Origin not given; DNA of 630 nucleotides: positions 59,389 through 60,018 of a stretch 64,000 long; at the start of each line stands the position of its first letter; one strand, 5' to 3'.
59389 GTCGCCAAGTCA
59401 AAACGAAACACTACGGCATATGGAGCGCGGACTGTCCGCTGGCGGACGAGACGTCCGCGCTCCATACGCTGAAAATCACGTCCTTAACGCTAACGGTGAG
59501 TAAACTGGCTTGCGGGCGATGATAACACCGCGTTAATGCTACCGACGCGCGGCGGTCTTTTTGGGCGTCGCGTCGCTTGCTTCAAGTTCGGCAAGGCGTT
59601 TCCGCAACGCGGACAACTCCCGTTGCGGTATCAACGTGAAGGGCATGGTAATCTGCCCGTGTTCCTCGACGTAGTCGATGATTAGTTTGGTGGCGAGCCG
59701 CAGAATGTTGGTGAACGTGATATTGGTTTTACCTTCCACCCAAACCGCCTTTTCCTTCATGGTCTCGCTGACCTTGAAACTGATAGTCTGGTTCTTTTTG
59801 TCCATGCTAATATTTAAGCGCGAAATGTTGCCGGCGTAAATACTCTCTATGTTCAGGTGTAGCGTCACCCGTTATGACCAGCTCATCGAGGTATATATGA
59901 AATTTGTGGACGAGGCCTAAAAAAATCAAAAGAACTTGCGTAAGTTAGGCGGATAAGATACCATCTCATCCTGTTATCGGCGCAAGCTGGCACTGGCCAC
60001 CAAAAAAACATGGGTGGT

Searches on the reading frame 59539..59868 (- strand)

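Call 56: search_protein_families(library=ncbifam, proteins=[window:59539-59868:-], max_evalue=0.001)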
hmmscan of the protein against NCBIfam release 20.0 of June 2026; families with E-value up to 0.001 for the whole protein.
window:59539-59868:- (109 aa): 1 family
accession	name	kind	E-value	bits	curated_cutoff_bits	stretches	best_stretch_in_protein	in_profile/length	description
NF008412.0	PRK11235.1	equivalog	0.00014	22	96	1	28-83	3-54/80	type II toxin-antitoxin system RelB/DinJ family antitoxin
